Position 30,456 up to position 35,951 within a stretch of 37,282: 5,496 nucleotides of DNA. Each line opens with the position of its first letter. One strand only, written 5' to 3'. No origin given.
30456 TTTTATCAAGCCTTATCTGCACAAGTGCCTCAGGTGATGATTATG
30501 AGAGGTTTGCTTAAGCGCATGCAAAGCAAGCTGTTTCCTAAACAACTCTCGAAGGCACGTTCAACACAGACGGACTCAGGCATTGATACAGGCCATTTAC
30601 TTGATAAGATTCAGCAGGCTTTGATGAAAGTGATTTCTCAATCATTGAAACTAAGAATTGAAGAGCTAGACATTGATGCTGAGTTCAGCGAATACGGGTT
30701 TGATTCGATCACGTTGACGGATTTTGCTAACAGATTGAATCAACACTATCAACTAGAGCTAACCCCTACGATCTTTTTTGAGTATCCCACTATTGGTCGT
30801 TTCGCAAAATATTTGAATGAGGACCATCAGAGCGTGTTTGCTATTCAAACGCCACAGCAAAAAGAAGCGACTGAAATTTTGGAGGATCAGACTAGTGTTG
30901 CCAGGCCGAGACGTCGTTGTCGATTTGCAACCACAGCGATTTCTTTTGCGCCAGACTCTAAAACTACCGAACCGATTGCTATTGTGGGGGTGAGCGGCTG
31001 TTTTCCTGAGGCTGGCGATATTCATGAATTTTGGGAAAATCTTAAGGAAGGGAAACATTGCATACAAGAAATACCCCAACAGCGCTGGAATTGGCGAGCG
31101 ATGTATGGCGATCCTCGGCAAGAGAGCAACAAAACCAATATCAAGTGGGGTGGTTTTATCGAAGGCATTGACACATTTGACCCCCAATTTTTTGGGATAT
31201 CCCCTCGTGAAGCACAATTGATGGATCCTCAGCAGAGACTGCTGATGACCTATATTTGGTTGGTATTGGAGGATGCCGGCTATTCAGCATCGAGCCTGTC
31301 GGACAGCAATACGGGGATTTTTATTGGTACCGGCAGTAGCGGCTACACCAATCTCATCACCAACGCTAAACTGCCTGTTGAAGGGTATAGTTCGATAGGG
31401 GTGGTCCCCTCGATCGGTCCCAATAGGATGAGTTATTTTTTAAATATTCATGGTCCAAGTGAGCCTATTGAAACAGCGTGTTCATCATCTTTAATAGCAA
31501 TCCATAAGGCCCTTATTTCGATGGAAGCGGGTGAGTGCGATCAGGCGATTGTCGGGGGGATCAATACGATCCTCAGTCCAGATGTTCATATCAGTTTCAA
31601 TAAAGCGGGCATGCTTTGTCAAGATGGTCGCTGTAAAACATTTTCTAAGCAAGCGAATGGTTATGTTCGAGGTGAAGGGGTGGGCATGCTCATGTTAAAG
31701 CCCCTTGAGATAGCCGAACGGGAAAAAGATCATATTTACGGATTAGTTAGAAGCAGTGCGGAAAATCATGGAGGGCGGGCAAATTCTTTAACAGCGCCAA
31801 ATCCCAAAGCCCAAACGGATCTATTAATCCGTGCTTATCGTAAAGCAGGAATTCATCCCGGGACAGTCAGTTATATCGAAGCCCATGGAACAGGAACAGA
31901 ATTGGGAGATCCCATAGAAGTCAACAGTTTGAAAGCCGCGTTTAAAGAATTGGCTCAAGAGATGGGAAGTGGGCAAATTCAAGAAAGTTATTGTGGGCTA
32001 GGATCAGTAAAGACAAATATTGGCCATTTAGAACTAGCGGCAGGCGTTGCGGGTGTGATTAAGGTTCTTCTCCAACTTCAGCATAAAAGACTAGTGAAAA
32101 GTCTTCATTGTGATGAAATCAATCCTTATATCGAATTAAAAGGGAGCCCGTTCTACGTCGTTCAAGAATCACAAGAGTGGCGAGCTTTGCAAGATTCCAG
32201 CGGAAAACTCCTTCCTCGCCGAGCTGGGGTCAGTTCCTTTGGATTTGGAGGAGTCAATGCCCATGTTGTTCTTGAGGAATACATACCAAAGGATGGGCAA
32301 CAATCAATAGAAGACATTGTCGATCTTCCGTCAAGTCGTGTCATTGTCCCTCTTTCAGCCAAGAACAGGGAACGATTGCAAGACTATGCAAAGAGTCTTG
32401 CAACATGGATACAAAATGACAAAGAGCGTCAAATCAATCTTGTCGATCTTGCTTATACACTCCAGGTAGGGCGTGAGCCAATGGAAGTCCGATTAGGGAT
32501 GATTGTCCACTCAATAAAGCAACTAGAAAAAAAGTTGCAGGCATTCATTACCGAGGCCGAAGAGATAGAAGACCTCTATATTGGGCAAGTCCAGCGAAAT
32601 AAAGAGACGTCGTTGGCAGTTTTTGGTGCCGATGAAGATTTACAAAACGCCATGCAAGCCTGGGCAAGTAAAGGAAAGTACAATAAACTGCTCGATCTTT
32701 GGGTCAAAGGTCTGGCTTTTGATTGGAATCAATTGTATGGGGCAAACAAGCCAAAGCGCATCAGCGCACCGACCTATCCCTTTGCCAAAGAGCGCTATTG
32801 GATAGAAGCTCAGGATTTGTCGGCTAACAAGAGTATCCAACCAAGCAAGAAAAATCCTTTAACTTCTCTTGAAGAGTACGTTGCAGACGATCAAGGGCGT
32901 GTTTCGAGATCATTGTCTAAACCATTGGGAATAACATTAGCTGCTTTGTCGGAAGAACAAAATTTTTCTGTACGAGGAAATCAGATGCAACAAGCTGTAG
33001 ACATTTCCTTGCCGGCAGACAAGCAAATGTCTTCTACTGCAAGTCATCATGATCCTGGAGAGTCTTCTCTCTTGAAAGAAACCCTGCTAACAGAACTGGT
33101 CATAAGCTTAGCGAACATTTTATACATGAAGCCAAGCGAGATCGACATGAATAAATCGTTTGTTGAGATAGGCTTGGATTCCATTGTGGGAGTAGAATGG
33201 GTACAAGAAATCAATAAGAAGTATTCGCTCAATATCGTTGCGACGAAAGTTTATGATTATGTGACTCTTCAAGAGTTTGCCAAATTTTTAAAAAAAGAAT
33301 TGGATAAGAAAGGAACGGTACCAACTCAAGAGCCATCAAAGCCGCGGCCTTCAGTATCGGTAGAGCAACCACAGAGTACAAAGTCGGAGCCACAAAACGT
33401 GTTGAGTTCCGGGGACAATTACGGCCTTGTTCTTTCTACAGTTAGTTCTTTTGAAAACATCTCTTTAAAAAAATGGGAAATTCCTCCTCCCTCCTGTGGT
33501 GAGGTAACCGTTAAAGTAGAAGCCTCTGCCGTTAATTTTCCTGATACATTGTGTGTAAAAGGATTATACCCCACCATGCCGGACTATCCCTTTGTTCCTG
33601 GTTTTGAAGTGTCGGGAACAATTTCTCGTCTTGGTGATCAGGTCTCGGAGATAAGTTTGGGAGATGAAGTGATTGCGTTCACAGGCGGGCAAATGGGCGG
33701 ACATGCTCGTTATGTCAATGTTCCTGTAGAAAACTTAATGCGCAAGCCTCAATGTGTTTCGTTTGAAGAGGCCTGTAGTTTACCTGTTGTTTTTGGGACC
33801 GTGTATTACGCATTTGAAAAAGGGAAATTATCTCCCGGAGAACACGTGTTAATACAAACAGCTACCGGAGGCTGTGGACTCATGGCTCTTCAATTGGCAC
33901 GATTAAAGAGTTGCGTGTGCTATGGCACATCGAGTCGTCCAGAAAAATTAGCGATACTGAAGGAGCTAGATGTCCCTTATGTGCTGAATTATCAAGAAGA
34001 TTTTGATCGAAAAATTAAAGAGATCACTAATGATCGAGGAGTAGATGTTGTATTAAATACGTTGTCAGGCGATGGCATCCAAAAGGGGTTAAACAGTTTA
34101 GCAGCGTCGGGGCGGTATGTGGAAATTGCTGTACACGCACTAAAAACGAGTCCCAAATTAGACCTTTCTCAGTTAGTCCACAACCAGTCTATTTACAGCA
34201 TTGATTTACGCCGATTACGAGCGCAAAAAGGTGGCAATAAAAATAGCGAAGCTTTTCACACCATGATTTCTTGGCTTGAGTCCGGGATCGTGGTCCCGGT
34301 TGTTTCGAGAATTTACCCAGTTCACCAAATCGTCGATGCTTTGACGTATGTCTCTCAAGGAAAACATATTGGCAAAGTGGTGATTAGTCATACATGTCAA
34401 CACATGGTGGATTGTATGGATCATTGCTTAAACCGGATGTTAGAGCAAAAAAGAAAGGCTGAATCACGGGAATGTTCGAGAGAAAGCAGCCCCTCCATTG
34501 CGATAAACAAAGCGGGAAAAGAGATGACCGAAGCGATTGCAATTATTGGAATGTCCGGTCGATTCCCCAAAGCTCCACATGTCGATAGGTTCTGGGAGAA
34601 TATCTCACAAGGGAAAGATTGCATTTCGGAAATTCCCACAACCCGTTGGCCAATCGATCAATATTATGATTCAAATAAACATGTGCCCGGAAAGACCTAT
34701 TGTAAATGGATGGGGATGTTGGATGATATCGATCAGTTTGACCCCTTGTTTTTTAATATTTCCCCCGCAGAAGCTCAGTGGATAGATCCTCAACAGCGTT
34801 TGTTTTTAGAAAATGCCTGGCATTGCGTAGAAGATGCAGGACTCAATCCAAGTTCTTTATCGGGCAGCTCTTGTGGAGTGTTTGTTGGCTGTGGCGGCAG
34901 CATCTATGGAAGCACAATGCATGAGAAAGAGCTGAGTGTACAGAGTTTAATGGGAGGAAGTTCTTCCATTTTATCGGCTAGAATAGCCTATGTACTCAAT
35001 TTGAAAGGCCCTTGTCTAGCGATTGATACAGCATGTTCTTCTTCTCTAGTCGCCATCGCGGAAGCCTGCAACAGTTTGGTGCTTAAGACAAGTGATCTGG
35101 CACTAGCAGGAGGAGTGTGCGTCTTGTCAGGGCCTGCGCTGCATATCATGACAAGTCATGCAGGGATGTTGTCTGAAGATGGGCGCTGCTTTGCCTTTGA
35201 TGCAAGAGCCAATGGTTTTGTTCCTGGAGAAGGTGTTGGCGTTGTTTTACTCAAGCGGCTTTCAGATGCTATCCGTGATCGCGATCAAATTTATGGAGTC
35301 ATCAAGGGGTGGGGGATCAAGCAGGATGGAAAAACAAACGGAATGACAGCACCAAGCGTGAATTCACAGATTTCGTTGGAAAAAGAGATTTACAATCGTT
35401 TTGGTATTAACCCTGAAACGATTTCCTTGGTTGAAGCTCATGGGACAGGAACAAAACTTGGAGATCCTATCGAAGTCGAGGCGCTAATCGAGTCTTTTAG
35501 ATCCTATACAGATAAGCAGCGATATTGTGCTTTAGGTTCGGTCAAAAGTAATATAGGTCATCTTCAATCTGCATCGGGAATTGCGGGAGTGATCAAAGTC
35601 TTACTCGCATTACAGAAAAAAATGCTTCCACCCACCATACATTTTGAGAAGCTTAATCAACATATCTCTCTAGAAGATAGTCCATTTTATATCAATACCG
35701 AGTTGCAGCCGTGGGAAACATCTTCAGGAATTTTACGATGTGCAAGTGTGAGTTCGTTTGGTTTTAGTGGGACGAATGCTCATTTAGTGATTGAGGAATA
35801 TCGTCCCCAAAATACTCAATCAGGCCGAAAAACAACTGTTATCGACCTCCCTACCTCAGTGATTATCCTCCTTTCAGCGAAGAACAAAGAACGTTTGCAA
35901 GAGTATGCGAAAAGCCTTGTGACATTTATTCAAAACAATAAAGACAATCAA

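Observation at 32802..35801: KS-ACP-ER-KS block: ER placed after a Trp-flagged carrier protein, predicting a beta-branching plus reduction module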

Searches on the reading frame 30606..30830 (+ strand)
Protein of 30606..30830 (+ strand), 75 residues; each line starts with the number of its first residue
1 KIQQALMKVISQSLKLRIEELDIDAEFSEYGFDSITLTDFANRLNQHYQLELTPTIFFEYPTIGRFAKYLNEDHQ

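Call 68: search_solved_structures(query=window:30606-30830:+, max_evalue=0.01)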
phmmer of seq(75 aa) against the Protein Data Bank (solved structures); distinct sequences matched with E-value up to 0.01: 28.
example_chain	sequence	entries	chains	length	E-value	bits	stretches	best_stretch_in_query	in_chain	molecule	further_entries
8odw_A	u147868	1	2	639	3.8e-11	46.4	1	2-70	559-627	Polyketide synthase modules-related protein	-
2l22_A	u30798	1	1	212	3.8e-10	43.2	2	23-71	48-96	Mupirocin didomain Acyl Carrier Protein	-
4hkg_A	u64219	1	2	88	8.7e-10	42.1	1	8-72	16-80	Phosphopantetheine attachment site family protein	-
2liu_A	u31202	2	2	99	1.5e-06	31.9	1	2-70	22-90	CurA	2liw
2afd_A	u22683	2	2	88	3e-06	30.9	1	2-72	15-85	protein Asl1650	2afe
5eny_A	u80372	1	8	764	3.8e-06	30.6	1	6-71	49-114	Polyketide synthase PksL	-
5zk4_C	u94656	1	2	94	4e-06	30.5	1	2-72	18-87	DisA protein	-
8h6s_C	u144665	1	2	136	8.1e-05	26.4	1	15-64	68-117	Polyketide synthase modules 1-3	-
4pwv_B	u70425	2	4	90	9.7e-05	26.1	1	16-67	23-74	Peptide synthetase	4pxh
6h0j_A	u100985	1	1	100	0.00011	26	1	18-72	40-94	Type I modular polyketide synthase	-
7zma_A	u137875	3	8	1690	0.00011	25.9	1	7-74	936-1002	Putative polyketide synthase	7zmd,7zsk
2n98_A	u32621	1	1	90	0.00016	25.4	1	11-67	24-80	Acyl carrier protein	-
6h0q_A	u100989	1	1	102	0.00017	25.3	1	24-70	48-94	Type I modular polyketide synthase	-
11sz_A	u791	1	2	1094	0.00018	25.3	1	21-70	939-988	6-deoxyerythronolide-B synthase, Erythronolide synthase EryA2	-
5hv8_A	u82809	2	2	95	0.00026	24.8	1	24-70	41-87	Type I modular polyketide synthase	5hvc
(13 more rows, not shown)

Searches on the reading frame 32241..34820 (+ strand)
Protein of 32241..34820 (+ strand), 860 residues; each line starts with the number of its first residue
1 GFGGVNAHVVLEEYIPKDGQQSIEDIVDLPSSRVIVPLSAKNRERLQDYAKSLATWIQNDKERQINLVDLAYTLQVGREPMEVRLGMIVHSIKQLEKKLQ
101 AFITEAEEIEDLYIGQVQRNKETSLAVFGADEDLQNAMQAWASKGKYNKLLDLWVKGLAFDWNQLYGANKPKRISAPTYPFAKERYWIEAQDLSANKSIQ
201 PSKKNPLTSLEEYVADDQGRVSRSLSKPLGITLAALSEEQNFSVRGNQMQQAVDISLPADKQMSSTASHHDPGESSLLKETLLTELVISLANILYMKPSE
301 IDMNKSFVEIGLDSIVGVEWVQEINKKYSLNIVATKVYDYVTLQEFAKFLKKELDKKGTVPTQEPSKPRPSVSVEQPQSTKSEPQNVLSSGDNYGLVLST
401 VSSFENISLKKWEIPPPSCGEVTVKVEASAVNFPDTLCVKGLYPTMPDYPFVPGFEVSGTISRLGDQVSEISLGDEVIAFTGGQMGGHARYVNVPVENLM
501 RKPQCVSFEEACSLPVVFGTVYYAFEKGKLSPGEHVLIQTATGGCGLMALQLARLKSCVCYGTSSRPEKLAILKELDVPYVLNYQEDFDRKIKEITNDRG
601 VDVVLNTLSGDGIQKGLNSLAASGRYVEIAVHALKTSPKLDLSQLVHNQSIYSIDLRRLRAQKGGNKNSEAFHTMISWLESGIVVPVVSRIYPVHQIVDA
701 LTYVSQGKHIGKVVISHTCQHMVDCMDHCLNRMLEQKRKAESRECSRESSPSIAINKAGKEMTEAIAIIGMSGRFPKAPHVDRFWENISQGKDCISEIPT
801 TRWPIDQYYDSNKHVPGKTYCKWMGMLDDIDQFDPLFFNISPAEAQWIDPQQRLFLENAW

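Call 6: search_protein_families(library=pfam, proteins=[window:32241-34820:+], max_evalue=0.001)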
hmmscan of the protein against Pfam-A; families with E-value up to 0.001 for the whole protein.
window:32241-34820:+ (860 aa): 9 families
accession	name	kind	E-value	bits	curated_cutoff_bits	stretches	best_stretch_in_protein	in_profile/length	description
PF00109.32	ketoacyl-synt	-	1.2e-32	113.9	20.8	1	764-860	2-98/252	Beta-ketoacyl synthase, N-terminal domain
PF22336.2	RhiE-like_linker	-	1.3e-20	73.6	27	1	38-104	2-65/67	RhiE-like, KS-MAT linker domain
PF00107.32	ADH_zinc_N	-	6.6e-19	68.6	31.8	1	544-656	1-114/129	Zinc-binding dehydrogenase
PF13602.12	ADH_zinc_N_2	-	1.2e-18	68.7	27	1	581-715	6-134/134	Zinc-binding dehydrogenase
PF08240.17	ADH_N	-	1.4e-15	57.8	23.5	1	420-503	3-103/104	Alcohol dehydrogenase GroES-like domain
PF22621.2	CurL-like_PKS_C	-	3.6e-15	56.1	27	1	35-99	2-64/64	CurL-like, PKS C-terminal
PF00550.31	PP-binding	-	7.1e-10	39.4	20.8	1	289-350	6-67/67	Phosphopantetheine attachment site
PF16197.11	KAsynt_C_assoc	-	3.9e-07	30.9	33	1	1-84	33-107/111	Ketoacyl-synthetase C-terminal extension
PF23297.2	ACP_SdgA_C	-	4.8e-05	23.8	27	1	284-359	13-88/95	Highly reducing polyketide synthase sdgA, C-terminal ACP domain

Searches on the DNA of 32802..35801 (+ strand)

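Call 47: search_dna_similar(query=window:32802-35801:+, collection=plasmids, mode=distant, max_rows=15)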
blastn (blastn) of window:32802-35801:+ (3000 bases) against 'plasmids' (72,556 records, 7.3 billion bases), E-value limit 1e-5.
Records with a match: 21; places in all: 39; records where one place covers at least 80% of the query: 0.
Best place of each record, by identity: 60-80% 21.
By first word of the organism name: Bacillus 7; Enterobacter 2; Brevibacillus 1; Eleftheria 1; Agrobacterium 1; Rhizobium 1; Pseudoalteromonas 1; Ensifer 1; Clostridium 1; Planktothrix 1; and 4 more.
By predicted mobility (MOB-suite, as given by PLSDB): non-mobilizable 15; conjugative 4; mobilizable 2.
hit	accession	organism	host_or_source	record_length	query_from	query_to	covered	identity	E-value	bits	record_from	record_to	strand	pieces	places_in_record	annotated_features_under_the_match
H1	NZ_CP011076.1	Brevibacillus laterosporus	Oryza sativa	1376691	1735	2760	34%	63.8%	7e-27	131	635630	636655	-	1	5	none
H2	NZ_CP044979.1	Bacillus thuringiensis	whole organism,soil sample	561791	1918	2996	24%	65.5%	1e-16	166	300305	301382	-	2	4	non-ribosomal peptide synthetase | beta-ketoacyl synthase N-terminal-like domain-containing protein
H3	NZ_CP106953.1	Eleftheria terrae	soil sample,soil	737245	2206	2918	24%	65.4%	1e-37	168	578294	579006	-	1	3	none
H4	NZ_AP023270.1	Agrobacterium vitis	Vitis vinifera,grapevine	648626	2140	2760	21%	66.1%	1e-37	168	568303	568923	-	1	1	amino acid adenylation domain-containing protein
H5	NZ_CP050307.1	Rhizobium lusitanum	Oxytropis pumilio,cell culture,root ...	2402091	2182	2795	20%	65.9%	8e-33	150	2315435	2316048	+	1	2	none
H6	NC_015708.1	Pseudoalteromonas sp. SANK 73390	sea water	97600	2395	2997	20%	64.4%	6e-15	92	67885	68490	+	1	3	SDR family NAD(P)-dependent oxidoreductase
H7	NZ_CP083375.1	Ensifer canadensis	Melilotus albus,Cell Culture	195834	2164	2691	18%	64.2%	3e-13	86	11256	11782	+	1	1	type I polyketide synthase | FAD-dependent oxidoreductase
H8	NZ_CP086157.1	Clostridium tagluense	single colony,Lamb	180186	2391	2760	12%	68.2%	7e-27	131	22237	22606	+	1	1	non-ribosomal peptide synthetase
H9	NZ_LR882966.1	Planktothrix agardhii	-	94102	2604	2916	10%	67.6%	2e-14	90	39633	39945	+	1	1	type I polyketide synthase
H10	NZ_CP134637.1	Enterobacter ludwigii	Larus michahellis,bacteria,cloaca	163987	2393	2676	9%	69.8%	3e-25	126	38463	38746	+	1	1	SDR family NAD(P)-dependent oxidoreductase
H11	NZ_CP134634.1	Enterobacter ludwigii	Larus michahellis,bacteria,cloaca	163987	2393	2676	9%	69.8%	3e-25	126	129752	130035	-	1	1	SDR family NAD(P)-dependent oxidoreductase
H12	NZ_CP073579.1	Photobacterium sp. GJ3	-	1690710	2407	2676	9%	68.1%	1e-17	100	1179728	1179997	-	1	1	record has no annotation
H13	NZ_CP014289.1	Bacillus thuringiensis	cell culture,soil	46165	2605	2797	6%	72.7%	1e-18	104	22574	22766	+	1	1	SDR family NAD(P)-dependent oxidoreductase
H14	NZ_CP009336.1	Bacillus thuringiensis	-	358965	1859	2040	6%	69.9%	5e-10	76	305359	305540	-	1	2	SDR family NAD(P)-dependent oxidoreductase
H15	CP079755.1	Klebsiella grimontii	cell culture,urine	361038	1859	2040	6%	69.9%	5e-10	76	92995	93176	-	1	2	none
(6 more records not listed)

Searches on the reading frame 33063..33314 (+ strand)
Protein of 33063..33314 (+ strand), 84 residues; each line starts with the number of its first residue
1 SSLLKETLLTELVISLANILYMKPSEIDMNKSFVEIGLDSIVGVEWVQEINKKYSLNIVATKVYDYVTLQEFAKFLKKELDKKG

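Call 8: search_solved_structures(query=window:33063-33314:+, max_evalue=1, show_alignments=5)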
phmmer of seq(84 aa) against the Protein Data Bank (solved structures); distinct sequences matched with E-value up to 1: 58.
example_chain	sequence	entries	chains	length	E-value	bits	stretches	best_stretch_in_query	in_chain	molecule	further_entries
2l22_A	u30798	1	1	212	3.7e-24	87.4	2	14-80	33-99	Mupirocin didomain Acyl Carrier Protein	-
5eny_A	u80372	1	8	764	6.9e-21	77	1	6-80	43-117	Polyketide synthase PksL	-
2liu_A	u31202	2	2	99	2.8e-17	65.5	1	13-83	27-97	CurA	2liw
2mf4_A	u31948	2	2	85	4.4e-13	52.2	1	6-80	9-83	Hybrid polyketide synthase-non ribosomal peptide synthetase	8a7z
4ca3_A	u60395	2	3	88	4e-09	39.7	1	15-74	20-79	HYBRID POLYKETIDE SYNTHASE-NON RIBOSOMAL PEPTIDE SYNTHETASE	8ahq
4hkg_A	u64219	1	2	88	2.5e-05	27.6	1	17-81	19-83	Phosphopantetheine attachment site family protein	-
8in9_B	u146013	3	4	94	0.00014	25.3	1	23-80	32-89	Polyketide synthase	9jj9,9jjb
6h0j_A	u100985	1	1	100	0.00041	23.8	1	12-80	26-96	Type I modular polyketide synthase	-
2ava_A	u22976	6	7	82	0.0024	21.3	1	29-83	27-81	Acyl carrier protein I, chloroplast | Acyl Carrier Protein | ACYL CARRIER PROTEIN 1, CHLOROPLASTIC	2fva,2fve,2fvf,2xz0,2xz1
8h6s_C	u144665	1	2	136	0.0028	21.1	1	13-69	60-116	Polyketide synthase modules 1-3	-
2png_A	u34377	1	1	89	0.0049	20.4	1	11-72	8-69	Fatty acid synthase (EC 2.3.1.85)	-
7ar9_T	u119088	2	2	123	0.008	19.7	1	8-69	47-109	SDAP1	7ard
7s6b_E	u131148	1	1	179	0.033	17.7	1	27-83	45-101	Polyketide synthase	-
2ju1_A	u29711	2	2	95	0.039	17.5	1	15-80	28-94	Erythronolide synthase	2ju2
5hv8_A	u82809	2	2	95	0.039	17.5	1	5-77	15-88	Type I modular polyketide synthase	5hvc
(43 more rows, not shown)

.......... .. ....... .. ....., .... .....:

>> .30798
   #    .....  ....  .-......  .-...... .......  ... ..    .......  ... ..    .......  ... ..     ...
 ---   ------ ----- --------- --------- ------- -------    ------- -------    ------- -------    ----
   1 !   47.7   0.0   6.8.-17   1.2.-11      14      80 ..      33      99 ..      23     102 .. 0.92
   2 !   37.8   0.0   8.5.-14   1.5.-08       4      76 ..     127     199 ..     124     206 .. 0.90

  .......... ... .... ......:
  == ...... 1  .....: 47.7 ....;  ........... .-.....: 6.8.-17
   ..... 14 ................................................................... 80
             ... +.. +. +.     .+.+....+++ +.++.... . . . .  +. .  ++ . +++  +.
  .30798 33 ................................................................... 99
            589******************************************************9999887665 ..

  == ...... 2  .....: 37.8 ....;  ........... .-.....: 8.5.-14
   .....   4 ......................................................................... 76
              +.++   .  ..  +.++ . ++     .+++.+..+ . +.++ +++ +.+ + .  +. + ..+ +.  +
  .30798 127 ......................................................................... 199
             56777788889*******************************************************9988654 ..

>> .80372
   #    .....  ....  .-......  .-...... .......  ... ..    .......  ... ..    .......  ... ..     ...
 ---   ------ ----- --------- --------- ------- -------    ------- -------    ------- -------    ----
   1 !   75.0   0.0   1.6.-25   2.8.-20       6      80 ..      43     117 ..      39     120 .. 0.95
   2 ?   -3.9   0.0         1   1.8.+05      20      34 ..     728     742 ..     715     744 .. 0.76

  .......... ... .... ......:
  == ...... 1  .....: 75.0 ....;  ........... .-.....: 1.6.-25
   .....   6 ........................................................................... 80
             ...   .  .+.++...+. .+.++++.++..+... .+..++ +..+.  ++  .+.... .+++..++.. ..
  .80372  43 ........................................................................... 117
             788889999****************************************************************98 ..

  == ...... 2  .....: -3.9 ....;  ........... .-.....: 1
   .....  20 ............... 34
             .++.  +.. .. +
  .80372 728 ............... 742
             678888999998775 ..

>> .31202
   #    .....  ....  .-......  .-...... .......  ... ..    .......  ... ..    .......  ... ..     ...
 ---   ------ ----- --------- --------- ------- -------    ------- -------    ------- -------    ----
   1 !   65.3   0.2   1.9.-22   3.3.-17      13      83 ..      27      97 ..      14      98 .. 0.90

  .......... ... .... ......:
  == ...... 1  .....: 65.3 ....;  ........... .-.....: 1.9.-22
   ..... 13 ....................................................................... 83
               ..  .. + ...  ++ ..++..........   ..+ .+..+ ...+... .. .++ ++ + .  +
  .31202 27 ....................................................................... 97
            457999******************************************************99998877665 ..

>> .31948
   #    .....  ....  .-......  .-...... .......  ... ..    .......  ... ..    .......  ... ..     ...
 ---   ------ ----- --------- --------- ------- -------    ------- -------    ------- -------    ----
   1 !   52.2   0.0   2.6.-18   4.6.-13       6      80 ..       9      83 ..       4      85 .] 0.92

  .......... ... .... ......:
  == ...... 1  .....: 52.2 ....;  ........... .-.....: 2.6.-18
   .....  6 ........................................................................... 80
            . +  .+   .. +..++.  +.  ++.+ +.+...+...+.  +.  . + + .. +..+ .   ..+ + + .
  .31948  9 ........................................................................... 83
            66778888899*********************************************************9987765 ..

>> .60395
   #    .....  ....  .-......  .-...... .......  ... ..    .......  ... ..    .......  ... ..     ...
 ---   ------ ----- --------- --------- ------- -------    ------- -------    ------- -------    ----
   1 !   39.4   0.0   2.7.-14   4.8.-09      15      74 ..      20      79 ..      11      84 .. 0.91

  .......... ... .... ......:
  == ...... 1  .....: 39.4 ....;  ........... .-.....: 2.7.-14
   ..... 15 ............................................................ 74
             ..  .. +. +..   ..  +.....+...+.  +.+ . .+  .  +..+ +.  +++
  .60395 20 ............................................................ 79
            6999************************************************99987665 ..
